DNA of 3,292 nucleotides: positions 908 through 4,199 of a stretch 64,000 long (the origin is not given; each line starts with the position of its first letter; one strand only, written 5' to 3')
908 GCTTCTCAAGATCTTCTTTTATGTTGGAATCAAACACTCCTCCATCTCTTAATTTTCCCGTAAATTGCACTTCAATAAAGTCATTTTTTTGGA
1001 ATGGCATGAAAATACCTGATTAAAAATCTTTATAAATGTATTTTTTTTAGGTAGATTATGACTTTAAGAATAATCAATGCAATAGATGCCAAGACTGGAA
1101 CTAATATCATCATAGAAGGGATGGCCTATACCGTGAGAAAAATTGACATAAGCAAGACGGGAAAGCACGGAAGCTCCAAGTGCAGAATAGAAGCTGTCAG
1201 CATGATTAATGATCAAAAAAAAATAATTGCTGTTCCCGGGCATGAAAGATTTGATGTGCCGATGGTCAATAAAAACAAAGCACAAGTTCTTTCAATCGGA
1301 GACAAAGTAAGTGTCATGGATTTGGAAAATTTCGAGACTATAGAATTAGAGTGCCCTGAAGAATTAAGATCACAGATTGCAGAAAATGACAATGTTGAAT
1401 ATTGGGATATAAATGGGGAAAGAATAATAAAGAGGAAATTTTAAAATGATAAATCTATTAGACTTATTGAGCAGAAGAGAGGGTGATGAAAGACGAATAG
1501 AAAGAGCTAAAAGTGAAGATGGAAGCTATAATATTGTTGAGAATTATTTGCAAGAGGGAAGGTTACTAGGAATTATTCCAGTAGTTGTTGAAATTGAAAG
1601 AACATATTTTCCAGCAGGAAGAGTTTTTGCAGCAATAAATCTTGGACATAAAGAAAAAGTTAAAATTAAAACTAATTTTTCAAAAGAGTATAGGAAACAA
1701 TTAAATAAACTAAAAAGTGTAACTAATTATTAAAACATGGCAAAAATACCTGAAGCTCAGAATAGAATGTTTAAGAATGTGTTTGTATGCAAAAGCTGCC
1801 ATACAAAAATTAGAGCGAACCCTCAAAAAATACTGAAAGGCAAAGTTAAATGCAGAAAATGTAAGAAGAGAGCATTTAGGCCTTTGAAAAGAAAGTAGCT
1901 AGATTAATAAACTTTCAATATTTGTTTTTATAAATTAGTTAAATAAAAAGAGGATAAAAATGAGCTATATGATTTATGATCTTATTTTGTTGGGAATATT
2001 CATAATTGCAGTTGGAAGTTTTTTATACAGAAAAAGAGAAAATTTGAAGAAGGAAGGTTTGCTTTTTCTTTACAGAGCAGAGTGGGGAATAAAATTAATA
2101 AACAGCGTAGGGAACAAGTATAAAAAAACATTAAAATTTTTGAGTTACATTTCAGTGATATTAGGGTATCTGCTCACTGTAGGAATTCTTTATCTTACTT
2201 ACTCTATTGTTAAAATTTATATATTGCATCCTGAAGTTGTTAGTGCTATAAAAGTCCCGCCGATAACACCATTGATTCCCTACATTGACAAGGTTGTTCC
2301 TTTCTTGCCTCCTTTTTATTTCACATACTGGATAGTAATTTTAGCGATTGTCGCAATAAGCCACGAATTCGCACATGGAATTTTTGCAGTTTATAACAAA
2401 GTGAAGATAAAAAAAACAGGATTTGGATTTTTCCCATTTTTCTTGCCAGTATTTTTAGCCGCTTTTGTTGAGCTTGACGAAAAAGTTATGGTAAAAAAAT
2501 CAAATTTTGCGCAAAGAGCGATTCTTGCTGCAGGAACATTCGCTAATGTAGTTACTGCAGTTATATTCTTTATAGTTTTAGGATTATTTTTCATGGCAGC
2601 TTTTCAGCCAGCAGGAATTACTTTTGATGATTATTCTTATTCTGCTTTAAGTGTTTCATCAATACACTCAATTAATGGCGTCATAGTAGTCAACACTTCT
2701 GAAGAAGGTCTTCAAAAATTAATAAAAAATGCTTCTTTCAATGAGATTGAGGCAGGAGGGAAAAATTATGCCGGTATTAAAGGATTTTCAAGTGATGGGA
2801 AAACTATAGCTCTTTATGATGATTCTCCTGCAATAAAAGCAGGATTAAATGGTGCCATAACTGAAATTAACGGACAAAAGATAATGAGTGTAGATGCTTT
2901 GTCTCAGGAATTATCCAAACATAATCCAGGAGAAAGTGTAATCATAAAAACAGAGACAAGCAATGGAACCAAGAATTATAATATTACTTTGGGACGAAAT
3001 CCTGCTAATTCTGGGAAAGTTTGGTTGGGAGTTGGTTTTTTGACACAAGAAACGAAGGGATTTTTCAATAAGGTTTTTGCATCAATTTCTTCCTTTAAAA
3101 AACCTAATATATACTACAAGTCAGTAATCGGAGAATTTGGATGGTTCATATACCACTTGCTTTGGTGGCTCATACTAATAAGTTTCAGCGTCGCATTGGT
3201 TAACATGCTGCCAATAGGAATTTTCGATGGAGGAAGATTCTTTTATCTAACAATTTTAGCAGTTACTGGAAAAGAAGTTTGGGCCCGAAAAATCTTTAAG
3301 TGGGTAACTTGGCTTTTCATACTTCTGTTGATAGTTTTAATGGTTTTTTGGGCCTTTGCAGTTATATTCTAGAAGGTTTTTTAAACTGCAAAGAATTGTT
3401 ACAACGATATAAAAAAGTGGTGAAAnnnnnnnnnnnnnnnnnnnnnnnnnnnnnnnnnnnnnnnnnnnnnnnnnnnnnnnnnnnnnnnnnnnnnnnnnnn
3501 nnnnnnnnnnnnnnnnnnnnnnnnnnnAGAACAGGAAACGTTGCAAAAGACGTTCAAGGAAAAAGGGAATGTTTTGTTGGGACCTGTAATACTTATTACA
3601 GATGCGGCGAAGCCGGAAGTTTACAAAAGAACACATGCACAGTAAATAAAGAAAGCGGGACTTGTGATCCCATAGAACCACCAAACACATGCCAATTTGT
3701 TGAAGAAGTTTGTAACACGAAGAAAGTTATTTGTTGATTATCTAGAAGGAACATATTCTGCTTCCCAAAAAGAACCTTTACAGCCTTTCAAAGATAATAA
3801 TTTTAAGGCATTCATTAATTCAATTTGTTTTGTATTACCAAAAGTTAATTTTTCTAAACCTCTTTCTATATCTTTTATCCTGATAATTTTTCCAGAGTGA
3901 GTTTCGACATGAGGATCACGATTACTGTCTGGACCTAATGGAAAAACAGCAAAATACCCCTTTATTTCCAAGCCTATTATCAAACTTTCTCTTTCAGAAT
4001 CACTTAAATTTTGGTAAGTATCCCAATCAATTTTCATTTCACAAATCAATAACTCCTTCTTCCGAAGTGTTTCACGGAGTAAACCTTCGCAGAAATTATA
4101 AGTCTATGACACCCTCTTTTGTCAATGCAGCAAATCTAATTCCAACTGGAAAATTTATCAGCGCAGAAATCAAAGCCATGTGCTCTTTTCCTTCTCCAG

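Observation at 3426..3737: Small membrane-anchored protein with a 10-cysteine extracellular domain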

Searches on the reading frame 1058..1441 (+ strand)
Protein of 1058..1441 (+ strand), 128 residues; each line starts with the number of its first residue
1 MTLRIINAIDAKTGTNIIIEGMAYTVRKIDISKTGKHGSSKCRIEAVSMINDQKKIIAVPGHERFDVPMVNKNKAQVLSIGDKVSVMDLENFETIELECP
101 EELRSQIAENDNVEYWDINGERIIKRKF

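Call 38: search_protein_families(library=pfam, proteins=[window:1058-1441:+], max_evalue=0.001)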
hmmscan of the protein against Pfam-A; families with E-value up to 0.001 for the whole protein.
window:1058-1441:+ (128 aa): 1 family
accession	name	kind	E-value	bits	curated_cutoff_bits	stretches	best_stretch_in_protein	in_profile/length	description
PF21485.3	IF5A-like_N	-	1.3e-06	28.6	27.1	1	11-54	11-54/63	Translation initiation factor 5A-like, N-terminal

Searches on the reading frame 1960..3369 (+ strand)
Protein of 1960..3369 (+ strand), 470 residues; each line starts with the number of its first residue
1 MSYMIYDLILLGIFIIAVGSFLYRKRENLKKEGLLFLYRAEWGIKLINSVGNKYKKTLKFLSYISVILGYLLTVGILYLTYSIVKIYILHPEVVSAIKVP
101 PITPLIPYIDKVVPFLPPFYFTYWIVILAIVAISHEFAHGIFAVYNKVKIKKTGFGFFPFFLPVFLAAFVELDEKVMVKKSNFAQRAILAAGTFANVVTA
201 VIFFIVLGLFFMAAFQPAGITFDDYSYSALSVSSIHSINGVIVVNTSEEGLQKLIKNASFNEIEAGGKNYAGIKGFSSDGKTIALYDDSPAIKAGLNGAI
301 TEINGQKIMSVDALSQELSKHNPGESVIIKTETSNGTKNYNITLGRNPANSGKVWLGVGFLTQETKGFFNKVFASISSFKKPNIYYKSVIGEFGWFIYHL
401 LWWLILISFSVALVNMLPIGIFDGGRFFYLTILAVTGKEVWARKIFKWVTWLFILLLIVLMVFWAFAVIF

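Call 4: search_protein_families(library=pfam, proteins=[window:1960-3369:+], max_evalue=1)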
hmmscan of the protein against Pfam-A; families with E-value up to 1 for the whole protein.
window:1960-3369:+ (470 aa): 4 families
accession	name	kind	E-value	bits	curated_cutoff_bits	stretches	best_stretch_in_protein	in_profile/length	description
PF02163.28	Peptidase_M50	-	2.5e-26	92.8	27.2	1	124-456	2-218/221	Peptidase family M50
PF13180.12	PDZ_2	-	0.0003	21.4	27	1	287-344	21-80/80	PDZ domain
PF17820.7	PDZ_6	-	0.006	16.7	27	1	300-330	22-51/54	PDZ domain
PF00595.29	PDZ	-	0.21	12.4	23.2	0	235-259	49-73/81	PDZ domain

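Call 13: find_related_loci(query=window:1960-3369:+, collection=genome_contigs, flank=4000)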
Query window:1960-3369:+ (470 aa) in genome_contigs; peptide patterns used: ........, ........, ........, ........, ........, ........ (x = any residue, [..] = any of these).
260 stretches matched a pattern; 217 encode a relative of the query (tblastn E <= 1e-3); the best 80 are kept; 80 distinct loci.
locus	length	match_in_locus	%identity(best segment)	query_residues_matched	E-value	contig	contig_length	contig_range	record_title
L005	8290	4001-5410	89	1-470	0e+0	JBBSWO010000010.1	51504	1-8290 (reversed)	MAG: Nanoarchaeota archaeon isolate H41-bin116_1 H41_bin116_1_000000000010, whole genome shotgun sequence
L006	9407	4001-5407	67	1-470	0e+0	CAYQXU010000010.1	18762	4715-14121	MAG TPA_asm: Candidatus Woesearchaeota archaeon isolate SRP269290_co8_161 genome assembly, contig: NODE_465_length_18762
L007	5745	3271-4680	66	1-470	0e+0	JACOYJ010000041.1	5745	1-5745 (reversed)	MAG: Candidatus Pacearchaeota archaeon isolate NC_groundwater_176_Ag_S-0.1um_34_9 S4_GD2017_2_S1_scaffold_10311, whole g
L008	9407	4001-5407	63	1-469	0e+0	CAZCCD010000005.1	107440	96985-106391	MAG TPA_asm: Candidatus Woesearchaeota archaeon isolate binchicken_co38_509 genome assembly, contig: NODE_474_length_107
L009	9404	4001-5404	64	1-469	0e+0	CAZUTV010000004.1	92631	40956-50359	MAG TPA_asm: Candidatus Woesearchaeota archaeon isolate binchicken_co274_125 genome assembly, contig: NODE_598_length_92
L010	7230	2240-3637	66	1-467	0e+0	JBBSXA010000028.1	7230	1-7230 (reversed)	MAG: Nanoarchaeota archaeon isolate H43-bin041_1 H43_bin041_1_000000000028, whole genome shotgun sequence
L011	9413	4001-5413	61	1-470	3e-177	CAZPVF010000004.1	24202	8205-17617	MAG TPA_asm: Candidatus Woesearchaeota archaeon isolate binchicken_co19_623 genome assembly, contig: NODE_3079_length_24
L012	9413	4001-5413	58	1-469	3e-162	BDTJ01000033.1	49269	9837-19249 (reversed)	Archaeon BMS3Abin17 DNA, contig: NODE_5, whole genome shotgun sequence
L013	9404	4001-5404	54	7-468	5e-159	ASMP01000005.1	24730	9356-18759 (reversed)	Nanoarchaeota archaeon SCGC AAA011-D5 A11D05DRAFT_contig_4_0.5_C, whole genome shotgun sequence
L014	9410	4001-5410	55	1-468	1e-157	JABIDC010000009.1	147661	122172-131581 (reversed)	MAG: archaeon isolate SI048_bin65 k141_1847529, whole genome shotgun sequence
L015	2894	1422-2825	54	7-468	1e-163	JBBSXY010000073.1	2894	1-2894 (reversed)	MAG: Nanoarchaeota archaeon isolate H32-bin010 H32_bin010_000000000073, whole genome shotgun sequence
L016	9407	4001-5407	56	1-464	5e-155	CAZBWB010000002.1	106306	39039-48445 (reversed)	MAG TPA_asm: Candidatus Woesearchaeota archaeon isolate binchicken_co178_247 genome assembly, contig: NODE_369_length_10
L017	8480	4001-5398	56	1-464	9e-153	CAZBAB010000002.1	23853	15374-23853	MAG TPA_asm: Candidatus Woesearchaeota archaeon isolate binchicken_co357_152 genome assembly, contig: NODE_762_length_23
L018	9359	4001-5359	52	21-468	5e-152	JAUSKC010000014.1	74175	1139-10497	MAG: Nanoarchaeota archaeon isolate E14_metabat.bin.35 E14_k141_368152, whole genome shotgun sequence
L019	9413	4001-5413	54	1-467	2e-151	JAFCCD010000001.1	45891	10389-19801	MAG: Nanoarchaeota archaeon isolate AB_1215_Bin_163 AB_1215_Bin_163.fna_scaffold_515, whole genome shotgun sequence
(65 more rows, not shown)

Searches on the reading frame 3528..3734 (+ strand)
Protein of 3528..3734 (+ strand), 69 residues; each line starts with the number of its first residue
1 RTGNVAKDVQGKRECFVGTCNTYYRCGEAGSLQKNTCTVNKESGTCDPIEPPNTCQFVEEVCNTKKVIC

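Call 36: predict_structure(alignment_id=A4)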
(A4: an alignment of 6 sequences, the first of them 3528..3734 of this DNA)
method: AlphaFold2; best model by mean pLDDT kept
length: 69 residues; sequences in the alignment: 6
mean_pLDDT: 38.5   pTM: 0.18
mean pLDDT of the five models: 38.5, 38.5, 38.0, 34.7, 31.9
residues with pLDDT >= 90: 0; 70-90: 0; 50-70: 0; < 50: 69
segments of 3 or more residues with pLDDT < 50: 1-69
pLDDT, mean of each block of 10 residues (from residue 1): 31 36 45 41 42 40 36
secondary structure, 60 per line:
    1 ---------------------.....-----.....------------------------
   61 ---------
elements in order: E22-26 E32-36

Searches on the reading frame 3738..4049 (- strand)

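Call 4: search_protein_families(library=pfam, proteins=[window:3738-4049:-], max_evalue=1)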
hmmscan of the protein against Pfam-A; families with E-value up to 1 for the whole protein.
window:3738-4049:- (103 aa): 1 family
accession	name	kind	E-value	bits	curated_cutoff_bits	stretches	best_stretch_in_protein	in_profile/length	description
PF17287.7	POTRA_3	-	0.022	14.7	27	1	51-69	25-43/56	POTRA domain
